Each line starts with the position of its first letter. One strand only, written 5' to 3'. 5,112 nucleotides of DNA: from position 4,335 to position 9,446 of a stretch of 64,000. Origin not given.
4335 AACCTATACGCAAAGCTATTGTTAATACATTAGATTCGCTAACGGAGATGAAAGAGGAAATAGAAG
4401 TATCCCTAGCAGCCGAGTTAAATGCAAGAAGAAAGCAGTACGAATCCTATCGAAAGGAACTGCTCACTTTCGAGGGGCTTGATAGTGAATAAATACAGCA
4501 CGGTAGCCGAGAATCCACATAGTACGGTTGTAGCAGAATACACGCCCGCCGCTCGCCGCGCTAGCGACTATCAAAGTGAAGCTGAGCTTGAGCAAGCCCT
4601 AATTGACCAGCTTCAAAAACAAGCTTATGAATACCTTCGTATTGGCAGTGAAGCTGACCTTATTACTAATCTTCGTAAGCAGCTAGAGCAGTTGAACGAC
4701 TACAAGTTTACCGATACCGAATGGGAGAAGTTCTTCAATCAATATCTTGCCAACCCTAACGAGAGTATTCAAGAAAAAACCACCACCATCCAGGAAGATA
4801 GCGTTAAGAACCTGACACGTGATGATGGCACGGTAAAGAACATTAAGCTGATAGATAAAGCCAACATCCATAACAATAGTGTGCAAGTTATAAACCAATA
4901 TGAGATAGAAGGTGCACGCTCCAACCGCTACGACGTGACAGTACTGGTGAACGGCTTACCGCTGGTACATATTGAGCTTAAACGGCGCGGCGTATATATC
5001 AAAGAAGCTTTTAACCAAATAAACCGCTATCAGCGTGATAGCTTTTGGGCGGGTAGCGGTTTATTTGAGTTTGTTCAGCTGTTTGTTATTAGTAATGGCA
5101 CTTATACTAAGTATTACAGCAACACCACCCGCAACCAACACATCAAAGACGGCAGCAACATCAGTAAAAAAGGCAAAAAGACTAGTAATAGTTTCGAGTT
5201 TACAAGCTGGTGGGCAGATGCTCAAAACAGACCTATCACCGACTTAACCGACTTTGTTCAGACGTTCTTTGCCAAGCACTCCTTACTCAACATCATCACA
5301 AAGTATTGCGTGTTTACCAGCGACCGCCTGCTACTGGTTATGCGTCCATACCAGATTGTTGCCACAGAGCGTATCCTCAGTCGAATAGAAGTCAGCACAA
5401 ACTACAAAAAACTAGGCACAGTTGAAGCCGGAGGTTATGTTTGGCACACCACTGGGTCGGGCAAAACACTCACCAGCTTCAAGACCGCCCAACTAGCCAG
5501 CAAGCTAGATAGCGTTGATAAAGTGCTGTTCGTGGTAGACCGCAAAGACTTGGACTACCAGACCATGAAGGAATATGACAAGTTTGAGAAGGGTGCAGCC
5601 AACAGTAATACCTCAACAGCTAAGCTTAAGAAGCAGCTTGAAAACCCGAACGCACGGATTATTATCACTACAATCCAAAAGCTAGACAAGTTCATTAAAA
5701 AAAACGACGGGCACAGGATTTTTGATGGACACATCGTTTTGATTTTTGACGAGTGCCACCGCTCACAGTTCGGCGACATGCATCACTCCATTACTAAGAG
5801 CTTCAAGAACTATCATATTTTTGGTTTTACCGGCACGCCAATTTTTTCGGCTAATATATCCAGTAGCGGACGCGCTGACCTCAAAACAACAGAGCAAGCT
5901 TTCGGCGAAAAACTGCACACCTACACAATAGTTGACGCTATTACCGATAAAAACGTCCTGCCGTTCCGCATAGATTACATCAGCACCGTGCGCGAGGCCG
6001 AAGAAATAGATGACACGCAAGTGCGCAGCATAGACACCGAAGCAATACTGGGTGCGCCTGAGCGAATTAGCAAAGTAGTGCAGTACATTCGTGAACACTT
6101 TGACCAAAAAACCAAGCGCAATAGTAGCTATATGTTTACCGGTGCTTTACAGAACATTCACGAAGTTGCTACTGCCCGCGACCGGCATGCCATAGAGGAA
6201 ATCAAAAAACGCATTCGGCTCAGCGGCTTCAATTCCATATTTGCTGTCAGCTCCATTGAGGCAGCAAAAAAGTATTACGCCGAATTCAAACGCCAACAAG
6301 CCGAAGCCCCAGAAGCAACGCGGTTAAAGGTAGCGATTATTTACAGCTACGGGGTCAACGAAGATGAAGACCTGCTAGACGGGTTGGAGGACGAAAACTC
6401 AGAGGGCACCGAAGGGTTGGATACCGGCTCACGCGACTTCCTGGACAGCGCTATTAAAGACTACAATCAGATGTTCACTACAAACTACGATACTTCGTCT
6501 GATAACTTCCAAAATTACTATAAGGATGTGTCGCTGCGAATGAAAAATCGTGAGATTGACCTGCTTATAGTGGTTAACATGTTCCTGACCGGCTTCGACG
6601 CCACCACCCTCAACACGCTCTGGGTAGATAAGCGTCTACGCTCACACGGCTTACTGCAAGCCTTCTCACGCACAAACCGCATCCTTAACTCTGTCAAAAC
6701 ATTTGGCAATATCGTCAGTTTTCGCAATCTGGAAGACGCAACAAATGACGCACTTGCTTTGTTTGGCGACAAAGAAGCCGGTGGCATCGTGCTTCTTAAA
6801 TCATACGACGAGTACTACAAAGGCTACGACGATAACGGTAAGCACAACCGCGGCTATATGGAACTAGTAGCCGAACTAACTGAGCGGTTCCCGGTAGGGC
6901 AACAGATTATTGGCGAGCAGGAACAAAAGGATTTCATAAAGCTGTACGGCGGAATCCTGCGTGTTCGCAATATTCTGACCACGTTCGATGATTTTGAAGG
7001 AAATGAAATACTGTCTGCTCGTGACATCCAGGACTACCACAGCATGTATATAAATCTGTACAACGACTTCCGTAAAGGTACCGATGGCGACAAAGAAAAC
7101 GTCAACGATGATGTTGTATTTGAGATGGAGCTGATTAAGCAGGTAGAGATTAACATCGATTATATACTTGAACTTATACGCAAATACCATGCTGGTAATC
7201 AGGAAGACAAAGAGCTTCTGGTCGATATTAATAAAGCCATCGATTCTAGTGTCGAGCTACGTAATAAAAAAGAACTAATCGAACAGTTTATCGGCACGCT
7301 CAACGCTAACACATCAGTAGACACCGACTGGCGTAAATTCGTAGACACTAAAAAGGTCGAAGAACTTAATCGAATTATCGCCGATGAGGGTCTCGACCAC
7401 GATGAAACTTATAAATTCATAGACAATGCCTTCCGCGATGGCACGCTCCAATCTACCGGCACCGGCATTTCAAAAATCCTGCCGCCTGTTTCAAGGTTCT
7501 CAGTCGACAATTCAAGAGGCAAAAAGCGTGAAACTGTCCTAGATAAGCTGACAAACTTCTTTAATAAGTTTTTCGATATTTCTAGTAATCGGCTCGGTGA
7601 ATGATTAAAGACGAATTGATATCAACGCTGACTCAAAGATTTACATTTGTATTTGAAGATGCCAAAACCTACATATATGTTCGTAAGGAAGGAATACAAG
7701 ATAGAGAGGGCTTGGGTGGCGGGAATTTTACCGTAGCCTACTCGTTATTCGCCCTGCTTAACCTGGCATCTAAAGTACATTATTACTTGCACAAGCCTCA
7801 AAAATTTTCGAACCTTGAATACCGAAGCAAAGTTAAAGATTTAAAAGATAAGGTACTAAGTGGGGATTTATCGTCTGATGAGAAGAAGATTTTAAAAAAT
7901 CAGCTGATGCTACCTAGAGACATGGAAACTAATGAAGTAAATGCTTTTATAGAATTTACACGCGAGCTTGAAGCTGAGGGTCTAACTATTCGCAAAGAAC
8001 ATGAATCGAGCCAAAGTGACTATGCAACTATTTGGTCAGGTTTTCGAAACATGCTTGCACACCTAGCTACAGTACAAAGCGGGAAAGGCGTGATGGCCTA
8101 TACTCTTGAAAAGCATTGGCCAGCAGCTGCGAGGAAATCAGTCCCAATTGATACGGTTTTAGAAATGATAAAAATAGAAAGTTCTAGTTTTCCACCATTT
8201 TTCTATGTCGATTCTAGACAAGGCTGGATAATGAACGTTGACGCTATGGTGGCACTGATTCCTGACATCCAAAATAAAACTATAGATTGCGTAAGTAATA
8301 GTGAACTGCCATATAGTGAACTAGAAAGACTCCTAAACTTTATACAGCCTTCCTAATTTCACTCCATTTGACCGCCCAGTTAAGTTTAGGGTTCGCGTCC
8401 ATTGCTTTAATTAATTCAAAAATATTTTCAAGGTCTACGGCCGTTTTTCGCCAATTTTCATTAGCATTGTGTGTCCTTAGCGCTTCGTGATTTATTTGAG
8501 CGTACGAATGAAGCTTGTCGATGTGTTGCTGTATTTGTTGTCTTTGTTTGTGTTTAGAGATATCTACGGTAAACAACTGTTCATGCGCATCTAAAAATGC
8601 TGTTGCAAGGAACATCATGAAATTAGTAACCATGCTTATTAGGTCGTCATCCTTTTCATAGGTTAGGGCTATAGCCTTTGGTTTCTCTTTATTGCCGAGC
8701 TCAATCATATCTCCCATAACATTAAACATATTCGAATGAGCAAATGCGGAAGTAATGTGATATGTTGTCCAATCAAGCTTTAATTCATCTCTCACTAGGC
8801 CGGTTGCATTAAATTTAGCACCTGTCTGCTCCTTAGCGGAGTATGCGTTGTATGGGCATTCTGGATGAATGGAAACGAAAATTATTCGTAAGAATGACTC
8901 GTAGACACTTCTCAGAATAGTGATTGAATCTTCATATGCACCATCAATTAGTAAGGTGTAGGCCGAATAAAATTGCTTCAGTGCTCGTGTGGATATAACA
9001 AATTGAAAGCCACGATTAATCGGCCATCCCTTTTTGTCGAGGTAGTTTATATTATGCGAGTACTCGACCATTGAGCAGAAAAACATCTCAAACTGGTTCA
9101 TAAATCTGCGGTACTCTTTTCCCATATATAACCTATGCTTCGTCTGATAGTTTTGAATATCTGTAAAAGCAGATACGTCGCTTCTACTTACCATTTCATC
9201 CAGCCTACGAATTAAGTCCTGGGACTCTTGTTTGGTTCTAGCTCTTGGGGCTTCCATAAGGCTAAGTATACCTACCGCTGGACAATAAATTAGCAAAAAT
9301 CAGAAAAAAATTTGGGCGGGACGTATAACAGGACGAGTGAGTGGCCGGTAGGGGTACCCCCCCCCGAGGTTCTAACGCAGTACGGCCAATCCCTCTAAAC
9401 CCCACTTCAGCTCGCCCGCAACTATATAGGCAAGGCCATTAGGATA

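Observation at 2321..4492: HsdM fused in-frame to a half-size (single-TRD) HsdS; no separate specificity gene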

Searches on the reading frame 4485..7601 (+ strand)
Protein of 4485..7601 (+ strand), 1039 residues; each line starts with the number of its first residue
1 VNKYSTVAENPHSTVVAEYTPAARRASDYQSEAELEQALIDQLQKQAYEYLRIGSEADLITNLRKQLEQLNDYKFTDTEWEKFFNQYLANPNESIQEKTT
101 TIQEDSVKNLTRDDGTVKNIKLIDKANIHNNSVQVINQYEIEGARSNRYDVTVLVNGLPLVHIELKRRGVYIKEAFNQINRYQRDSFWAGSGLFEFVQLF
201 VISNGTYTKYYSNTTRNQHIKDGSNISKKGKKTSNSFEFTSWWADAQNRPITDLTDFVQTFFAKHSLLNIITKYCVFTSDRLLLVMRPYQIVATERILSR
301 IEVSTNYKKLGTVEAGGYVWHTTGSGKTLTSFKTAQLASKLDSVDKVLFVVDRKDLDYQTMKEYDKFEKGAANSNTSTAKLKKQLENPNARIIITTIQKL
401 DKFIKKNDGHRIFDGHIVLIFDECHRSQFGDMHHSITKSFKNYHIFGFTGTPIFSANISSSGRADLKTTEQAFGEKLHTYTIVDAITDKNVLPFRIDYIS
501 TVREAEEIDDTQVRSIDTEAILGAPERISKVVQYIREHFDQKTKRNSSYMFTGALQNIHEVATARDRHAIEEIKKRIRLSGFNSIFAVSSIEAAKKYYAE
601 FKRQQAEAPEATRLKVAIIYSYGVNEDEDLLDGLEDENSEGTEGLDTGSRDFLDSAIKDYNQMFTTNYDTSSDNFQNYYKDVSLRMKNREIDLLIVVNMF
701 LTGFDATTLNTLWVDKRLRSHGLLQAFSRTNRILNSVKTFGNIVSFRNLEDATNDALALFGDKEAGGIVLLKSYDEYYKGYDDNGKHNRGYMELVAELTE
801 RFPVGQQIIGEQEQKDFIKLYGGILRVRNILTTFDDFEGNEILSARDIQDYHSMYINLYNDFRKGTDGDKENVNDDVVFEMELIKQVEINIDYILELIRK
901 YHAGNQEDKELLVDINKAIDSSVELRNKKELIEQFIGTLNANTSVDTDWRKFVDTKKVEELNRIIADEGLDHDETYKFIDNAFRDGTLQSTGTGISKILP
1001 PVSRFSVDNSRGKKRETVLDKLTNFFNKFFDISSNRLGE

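Call 3: search_protein_families(library=pfam, proteins=[window:4485-7601:+], max_evalue=0.01)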
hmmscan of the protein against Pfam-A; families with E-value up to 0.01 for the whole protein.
window:4485-7601:+ (1039 aa): 7 families
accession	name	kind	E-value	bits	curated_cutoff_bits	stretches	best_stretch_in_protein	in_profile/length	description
PF12008.13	EcoR124_C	-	8e-70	235.8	23.1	1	769-1029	1-260/260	Type I restriction and modification enzyme - subunit R C terminal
PF22679.2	T1R_D3-like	-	2.6e-60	203.9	27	1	581-748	2-158/158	Type I restriction enzyme subunit R domain 3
PF18766.7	SWI2_SNF2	-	2.6e-56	191.2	26.7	1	289-511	1-203/221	SWI2/SNF2 ATPase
PF04313.20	HSDR_N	-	3.8e-49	167.7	25.1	1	29-218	1-197/198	Type I restriction enzyme R protein N terminus (HSDR_N)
PF04851.21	ResIII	-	5.1e-39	134.2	22.5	1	285-453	3-163/164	Type III restriction enzyme, res subunit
PF00270.35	DEAD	-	1.3e-11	44.9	26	1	322-453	22-161/167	DEAD/DEAH box helicase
PF13588.12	HSDR_N_2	-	0.00053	20.5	25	1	122-220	13-103/110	Type I restriction enzyme R protein N terminus (HSDR_N)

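Call 4: search_protein_families(library=ncbifam, proteins=[window:4485-7601:+], max_evalue=0.01)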
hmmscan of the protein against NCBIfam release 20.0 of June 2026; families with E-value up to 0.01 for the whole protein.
window:4485-7601:+ (1039 aa): 2 families
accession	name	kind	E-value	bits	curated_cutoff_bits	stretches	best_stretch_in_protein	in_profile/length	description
TIGR00348.1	hsdR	subfamily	7.2e-171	570.1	284.55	1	33-764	2-672/674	HsdR family type I site-specific deoxyribonuclease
TIGR04095.1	dnd_restrict_1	equivalog_domain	3.9e-06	26.1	600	1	321-499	31-210/451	DNA phosphorothioation system restriction enzyme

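Call 64: search_protein_families(library=padloc, proteins=[window:4485-7601:+], max_evalue=0.001)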
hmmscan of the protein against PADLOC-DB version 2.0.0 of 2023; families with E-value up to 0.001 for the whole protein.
window:4485-7601:+ (1039 aa): 7 families
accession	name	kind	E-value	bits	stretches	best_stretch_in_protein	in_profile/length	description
PDLC03048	REase_I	-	0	1181.2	1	29-1033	3-973/976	Type I restriction enzyme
PDLC03043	REase_I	-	4.7e-86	286.7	1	7-310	8-297/313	Type I restriction enzyme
PDLC03045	REase_I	-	2.7e-64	215.6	1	110-751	90-688/995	Type I restriction enzyme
PDLC03046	REase_I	-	5.2e-63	211.4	1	110-762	93-747/1025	Type I restriction enzyme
PDLC03040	REase_I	-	7.7e-55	184.2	2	31-545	6-548/1029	Type I restriction enzyme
PDLC03044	REase_I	-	3.5e-44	149.1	1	118-758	104-698/1034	Type I restriction enzyme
PDLC03041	REase_I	-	7.5e-32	108.3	2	214-494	228-517/1099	Type I restriction enzyme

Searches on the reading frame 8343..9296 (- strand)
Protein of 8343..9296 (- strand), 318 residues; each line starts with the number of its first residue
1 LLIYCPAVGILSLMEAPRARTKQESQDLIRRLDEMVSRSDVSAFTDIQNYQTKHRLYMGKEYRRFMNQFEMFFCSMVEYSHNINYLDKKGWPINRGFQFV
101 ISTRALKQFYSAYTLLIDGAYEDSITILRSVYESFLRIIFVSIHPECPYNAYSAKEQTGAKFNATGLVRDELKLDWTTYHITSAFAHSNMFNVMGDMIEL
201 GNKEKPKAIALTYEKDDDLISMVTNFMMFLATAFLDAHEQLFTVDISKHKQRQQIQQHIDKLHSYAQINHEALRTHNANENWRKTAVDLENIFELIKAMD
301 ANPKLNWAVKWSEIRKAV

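Call 3: search_protein_families(library=pfam, proteins=[window:8343-9296:-], max_evalue=0.01)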
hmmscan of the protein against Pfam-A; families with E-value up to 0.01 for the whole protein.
window:8343-9296:- (318 aa): 1 family
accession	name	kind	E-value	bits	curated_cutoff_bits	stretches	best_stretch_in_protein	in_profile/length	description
PF18928.5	DUF5677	-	5.6e-07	30.2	27.1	1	103-155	9-62/166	Family of unknown function (DUF5677)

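Call 64: search_protein_families(library=padloc, proteins=[window:8343-9296:-], max_evalue=0.001)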
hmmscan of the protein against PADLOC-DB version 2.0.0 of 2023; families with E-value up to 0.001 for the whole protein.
window:8343-9296:- (318 aa): 0 families
